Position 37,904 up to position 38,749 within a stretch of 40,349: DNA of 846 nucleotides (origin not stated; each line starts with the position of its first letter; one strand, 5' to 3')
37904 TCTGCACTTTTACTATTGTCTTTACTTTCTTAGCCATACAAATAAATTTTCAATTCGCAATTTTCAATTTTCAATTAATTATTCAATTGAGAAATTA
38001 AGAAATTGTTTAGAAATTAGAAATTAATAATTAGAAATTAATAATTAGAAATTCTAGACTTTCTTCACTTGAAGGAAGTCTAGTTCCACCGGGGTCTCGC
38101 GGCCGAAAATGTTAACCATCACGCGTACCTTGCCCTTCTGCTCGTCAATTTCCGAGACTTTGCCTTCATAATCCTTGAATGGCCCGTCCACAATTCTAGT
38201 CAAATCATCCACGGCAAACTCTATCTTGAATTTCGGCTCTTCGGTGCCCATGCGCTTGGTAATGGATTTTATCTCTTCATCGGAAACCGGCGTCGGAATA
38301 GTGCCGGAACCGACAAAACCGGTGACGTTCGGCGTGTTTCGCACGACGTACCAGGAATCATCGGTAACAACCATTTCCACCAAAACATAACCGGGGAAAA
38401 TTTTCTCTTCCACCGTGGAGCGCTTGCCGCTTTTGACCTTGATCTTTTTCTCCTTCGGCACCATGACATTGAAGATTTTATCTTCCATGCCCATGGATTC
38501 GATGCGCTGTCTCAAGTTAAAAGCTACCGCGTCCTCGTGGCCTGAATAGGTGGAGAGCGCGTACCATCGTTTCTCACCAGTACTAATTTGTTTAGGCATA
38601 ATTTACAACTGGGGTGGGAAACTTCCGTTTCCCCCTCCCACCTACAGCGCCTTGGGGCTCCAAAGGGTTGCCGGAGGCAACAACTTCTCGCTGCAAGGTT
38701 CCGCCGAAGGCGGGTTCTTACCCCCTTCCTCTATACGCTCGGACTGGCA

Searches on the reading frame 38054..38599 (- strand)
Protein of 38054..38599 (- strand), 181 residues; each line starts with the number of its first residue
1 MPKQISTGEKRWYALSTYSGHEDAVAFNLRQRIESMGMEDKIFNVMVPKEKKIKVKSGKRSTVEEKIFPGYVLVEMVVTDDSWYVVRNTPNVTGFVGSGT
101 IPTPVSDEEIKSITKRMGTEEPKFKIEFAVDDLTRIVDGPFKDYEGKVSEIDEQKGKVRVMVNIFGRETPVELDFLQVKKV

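Call 49: find_encoding_contigs(protein=window:38054-38599:-, flank=10000, max_places=3)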
Protein window:38054-38599:- (181 aa): 14 contigs read that carry it; 3 places shown.
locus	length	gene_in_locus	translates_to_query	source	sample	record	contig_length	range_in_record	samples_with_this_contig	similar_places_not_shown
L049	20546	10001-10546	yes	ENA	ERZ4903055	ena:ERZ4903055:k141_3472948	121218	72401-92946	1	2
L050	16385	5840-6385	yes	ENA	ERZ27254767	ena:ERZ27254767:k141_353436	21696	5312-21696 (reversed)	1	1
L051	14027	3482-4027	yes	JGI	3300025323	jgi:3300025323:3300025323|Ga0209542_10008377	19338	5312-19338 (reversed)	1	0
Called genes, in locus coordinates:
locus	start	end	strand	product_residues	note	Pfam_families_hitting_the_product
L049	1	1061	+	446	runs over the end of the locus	-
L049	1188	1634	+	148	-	PF01588:tRNA_bind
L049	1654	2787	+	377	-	PF01409:tRNA-synt_2d, PF03147:FDX-ACB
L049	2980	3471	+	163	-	PF20803:PaaX_M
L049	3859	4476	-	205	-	-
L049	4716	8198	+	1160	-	PF02518:HATPase_c, PF00204:DNA_gyraseB, PF14890:Intein_splicing, PF01751:Toprim, PF00986:DNA_gyraseB_C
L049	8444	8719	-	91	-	-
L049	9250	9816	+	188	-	PF04307:YdjM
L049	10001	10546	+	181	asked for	PF02357:NusG, PF00467:KOW (weak)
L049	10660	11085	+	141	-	PF03946:Ribosomal_L11_N, PF00298:Ribosomal_L11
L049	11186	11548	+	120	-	PF18920:DUF5671 (faint)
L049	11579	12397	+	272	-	PF00687:Ribosomal_L1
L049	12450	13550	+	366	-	PF06559:DCD_N, PF22769:DCD, PF22569:DCD_C, PF22769:DCD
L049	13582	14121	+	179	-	PF13207:AAA_17 (weak), PF13238:AAA_18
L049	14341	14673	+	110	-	-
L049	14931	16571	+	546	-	PF02511:Thy1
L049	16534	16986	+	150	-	PF00692:dUTPase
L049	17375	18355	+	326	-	PF03462:PCRF, PF00472:RF-1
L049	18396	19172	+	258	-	PF00005:ABC_tran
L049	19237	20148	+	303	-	PF18075:FtsX_ECD, PF02687:FtsX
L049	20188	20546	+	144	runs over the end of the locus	PF01281:Ribosomal_L9_N, PF03948:Ribosomal_L9_C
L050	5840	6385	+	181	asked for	PF02357:NusG, PF00467:KOW (weak)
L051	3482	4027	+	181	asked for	PF02357:NusG, PF00467:KOW (weak)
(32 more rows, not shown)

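Call 51: find_encoding_contigs(protein=L049:1188-1634:+, flank=10000, max_places=2)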
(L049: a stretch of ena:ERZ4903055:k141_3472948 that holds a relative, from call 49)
Protein L049:1188-1634:+ (148 aa): 21 contigs read that carry it; 2 places shown.
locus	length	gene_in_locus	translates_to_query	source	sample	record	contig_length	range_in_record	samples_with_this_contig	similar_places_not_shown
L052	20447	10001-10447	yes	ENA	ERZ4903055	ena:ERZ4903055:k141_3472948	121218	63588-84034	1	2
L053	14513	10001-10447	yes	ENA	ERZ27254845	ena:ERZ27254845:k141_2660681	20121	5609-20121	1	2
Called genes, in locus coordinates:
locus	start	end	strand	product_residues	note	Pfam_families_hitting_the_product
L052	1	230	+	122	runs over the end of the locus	PF00072:Response_reg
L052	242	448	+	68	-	-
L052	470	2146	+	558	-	PF05157:MshEN, PF00437:T2SSE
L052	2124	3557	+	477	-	PF00482:T2SSF, PF08239:SH3_3 (weak)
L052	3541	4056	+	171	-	PF07963:N_methyl (weak)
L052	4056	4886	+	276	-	PF07963:N_methyl (weak)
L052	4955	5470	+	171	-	-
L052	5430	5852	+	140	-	-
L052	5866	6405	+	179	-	PF07963:N_methyl (weak)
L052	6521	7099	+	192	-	PF07638:Sigma70_ECF (faint), PF04542:Sigma70_r2, PF04545:Sigma70_r4, PF08281:Sigma70_r4_2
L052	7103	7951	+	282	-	PF18915:DUF5667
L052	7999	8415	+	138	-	-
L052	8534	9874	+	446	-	-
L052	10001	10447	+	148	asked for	PF01588:tRNA_bind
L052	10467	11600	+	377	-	PF01409:tRNA-synt_2d, PF03147:FDX-ACB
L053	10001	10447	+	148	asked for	PF01588:tRNA_bind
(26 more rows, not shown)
